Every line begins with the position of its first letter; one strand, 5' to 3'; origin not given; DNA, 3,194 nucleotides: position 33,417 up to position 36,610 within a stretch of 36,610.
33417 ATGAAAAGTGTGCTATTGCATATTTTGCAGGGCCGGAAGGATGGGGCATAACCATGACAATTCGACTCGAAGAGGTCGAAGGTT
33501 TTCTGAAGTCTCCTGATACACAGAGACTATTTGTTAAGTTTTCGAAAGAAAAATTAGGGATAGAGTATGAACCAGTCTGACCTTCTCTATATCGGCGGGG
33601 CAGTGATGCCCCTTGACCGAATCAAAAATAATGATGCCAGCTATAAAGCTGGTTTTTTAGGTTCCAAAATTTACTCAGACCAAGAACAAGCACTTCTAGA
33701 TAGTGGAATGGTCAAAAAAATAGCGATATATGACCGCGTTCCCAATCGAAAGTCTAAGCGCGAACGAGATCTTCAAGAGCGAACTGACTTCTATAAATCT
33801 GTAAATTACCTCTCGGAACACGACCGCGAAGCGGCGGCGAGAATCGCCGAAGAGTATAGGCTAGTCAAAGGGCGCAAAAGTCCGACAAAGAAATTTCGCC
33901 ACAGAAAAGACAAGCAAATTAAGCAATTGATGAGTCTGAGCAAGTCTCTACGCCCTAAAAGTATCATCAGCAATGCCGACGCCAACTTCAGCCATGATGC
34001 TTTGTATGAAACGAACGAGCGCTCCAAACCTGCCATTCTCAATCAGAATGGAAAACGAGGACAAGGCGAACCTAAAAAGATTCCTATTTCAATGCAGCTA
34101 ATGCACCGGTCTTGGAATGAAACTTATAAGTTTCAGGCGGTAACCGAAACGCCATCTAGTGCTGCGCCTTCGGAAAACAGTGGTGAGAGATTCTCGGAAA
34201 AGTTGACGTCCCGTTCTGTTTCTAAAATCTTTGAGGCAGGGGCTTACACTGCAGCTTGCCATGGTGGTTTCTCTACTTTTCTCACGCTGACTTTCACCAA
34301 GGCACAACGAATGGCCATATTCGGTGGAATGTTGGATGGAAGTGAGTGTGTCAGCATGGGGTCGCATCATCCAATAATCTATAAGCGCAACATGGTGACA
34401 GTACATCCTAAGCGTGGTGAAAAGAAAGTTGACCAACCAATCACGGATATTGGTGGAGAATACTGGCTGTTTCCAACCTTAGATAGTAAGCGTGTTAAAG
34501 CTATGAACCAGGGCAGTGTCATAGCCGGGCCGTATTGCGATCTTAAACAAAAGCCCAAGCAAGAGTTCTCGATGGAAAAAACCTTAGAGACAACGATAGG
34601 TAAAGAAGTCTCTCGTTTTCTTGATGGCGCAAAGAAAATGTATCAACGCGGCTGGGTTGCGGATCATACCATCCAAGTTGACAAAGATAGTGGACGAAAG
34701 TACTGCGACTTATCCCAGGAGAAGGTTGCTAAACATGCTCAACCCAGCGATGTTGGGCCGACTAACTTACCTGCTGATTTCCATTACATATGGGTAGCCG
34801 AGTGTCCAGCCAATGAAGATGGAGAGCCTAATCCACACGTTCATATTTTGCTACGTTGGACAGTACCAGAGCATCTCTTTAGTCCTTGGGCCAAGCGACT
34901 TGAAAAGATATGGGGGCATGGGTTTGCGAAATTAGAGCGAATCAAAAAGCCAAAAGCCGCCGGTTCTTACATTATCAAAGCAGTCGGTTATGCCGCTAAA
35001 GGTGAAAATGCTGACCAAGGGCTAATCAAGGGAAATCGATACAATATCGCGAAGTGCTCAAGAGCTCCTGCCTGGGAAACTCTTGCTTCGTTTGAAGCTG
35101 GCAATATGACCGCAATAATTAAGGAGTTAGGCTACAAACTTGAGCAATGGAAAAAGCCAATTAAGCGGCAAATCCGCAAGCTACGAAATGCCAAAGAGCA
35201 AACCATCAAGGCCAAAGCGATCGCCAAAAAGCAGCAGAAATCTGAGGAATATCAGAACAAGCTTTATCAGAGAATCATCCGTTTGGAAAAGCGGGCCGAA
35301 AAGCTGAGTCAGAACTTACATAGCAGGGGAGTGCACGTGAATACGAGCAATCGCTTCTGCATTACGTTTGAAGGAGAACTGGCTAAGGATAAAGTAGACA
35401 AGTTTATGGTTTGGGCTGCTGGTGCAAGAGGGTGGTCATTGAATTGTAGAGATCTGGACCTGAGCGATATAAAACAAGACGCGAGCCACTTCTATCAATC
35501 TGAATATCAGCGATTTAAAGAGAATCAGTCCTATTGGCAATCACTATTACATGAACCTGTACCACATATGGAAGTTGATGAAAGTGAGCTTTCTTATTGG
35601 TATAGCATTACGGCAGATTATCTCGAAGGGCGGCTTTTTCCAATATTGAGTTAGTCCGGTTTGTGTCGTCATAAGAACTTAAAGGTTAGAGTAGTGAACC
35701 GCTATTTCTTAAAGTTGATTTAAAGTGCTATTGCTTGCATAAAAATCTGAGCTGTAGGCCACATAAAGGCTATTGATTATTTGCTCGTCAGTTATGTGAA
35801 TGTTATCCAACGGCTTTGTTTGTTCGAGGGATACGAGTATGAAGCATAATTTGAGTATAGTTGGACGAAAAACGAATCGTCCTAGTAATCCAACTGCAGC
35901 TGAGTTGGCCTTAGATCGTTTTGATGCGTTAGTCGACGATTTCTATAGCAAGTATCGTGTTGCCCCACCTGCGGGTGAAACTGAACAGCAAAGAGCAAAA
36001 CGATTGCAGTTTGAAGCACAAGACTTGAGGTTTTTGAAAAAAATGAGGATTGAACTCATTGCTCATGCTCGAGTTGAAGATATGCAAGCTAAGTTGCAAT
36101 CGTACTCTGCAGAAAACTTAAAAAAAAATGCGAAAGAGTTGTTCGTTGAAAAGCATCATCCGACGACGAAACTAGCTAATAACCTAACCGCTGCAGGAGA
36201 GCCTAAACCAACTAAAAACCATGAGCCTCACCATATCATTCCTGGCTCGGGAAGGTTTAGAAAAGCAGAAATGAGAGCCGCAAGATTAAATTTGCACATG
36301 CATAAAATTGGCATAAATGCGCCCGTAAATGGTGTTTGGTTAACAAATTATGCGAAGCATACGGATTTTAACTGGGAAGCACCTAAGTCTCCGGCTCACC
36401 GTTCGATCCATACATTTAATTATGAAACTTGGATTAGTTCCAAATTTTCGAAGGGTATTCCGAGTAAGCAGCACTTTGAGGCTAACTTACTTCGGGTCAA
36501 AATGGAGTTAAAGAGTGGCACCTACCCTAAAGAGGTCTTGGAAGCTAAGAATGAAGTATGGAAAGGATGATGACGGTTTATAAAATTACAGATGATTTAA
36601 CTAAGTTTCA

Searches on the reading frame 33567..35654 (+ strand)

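Call 107: search_protein_families(library=pfam, proteins=[window:33567-35654:+], max_evalue=0.01)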
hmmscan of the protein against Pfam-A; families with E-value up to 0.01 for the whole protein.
window:33567-35654:+ (695 aa): 3 families
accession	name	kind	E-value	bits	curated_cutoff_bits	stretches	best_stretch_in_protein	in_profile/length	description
PF23343.2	REP_ORF2-G2P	-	2.6e-07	31.3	27.8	1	402-471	34-93/99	Replication-associated protein ORF2/G2P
PF09969.14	DUF2203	-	0.0052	17.9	24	1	532-619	15-102/122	Uncharacterized conserved protein (DUF2203)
PF17975.6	RNR_Alpha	-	0.01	16.8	26.4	0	518-574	32-88/101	Ribonucleotide reductase alpha domain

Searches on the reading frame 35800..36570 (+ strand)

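Call 70: search_protein_families(library=phrogs, proteins=[window:35800-36570:+], max_evalue=0.001)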
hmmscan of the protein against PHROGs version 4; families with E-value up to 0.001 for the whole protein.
window:35800-36570:+ (256 aa): 2 families
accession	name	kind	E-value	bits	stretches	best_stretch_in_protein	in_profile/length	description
phrog_17620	-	unknown function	4.9e-61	207.4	1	25-255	11-240/242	-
phrog_25841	-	unknown function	1.2e-07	32.9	1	118-243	71-193/202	-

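Call 107: search_protein_families(library=pfam, proteins=[window:35800-36570:+], max_evalue=0.01)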
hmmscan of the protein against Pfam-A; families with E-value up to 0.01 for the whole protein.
window:35800-36570:+ (256 aa): 1 family
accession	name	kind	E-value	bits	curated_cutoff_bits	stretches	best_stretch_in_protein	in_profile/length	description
PF14412.12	AHH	-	4.8e-10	39.9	22.3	1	128-217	4-84/111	A nuclease family of the HNH/ENDO VII superfamily with conserved AHH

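Call 108: search_protein_families(library=padloc, proteins=[window:35800-36570:+], max_evalue=0.01)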
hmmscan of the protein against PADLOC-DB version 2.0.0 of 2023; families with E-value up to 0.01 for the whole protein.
window:35800-36570:+ (256 aa): 0 families
